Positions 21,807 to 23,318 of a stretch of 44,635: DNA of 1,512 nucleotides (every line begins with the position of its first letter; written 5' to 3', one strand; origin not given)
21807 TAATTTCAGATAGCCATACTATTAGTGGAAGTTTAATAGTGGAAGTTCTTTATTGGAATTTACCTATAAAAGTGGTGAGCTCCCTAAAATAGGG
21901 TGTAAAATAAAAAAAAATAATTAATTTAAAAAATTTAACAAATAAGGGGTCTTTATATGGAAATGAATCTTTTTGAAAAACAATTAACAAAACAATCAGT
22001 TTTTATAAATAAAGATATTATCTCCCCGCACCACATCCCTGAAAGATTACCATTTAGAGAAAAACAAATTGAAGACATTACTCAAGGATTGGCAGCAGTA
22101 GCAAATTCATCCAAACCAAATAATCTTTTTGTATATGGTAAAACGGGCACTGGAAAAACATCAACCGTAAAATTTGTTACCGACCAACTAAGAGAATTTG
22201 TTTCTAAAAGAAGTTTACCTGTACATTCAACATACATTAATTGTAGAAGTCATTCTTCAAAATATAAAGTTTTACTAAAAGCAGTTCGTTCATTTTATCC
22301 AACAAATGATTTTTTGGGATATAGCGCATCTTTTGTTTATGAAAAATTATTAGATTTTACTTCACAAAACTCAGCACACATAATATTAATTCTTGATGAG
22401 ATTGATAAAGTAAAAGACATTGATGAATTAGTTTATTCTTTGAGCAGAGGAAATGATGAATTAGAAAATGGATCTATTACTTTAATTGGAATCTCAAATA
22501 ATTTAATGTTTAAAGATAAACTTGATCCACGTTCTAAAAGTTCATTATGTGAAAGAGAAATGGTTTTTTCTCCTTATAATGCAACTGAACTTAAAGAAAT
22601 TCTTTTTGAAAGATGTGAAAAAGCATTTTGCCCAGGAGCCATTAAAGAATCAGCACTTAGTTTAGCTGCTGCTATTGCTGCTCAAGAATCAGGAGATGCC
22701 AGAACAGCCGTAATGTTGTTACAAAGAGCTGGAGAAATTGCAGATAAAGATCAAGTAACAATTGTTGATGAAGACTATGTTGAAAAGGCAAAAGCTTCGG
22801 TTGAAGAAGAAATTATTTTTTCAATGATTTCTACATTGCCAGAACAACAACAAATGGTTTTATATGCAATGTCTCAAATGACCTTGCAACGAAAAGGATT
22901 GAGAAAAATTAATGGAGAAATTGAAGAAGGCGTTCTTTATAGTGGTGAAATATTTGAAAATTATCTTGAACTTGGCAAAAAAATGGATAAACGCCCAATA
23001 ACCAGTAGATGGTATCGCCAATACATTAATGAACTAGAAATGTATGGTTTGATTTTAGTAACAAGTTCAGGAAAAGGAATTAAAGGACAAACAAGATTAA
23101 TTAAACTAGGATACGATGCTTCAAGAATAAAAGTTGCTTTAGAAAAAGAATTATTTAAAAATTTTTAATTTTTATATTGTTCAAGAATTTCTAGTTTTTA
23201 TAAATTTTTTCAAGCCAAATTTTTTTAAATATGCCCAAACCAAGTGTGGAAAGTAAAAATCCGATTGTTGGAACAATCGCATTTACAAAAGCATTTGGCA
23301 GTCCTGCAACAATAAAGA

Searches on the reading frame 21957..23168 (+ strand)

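Call 36: search_protein_families(library=pfam, proteins=[window:21957-23168:+], max_evalue=0.001)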
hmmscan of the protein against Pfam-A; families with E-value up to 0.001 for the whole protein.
window:21957-23168:+ (403 aa): 10 families
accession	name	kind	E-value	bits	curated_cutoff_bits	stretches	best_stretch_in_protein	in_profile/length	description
PF22703.2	Cdc6_lid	-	2.4e-19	69.4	27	1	214-279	2-67/68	Cdc6 AAA+ ATPase-type lid domain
PF09079.17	Cdc6_C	-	3.9e-15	56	25.1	1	291-392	3-94/96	CDC6, C terminal winged helix domain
PF13401.12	AAA_22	-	9.6e-10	39.3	27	1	54-178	5-122/130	AAA domain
PF13191.12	AAA_16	-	2.1e-09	38.5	32.6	1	30-152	1-144/167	AAA ATPase domain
PF00004.35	AAA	-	5e-08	33.9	21.2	1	58-204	2-129/131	ATPase family associated with various cellular activities (AAA)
PF01637.24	ATPase_2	-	5.2e-06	26.9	33.2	1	34-163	4-136/225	ATPase domain predominantly from Archaea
PF24883.2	NPHP3_N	-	6.5e-05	23.6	24.8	0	49-112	17-74/164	Nephrocystin 3, N-terminal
PF05673.19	DUF815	-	0.00019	21.1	23.8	1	34-79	33-78/249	Protein of unknown function (DUF815)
PF00905.27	Transpeptidase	-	0.00059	19.6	22.1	0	24-71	194-247/299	Penicillin binding protein transpeptidase domain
PF13173.12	AAA_14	-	0.00071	20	27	0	56-188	4-106/129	AAA domain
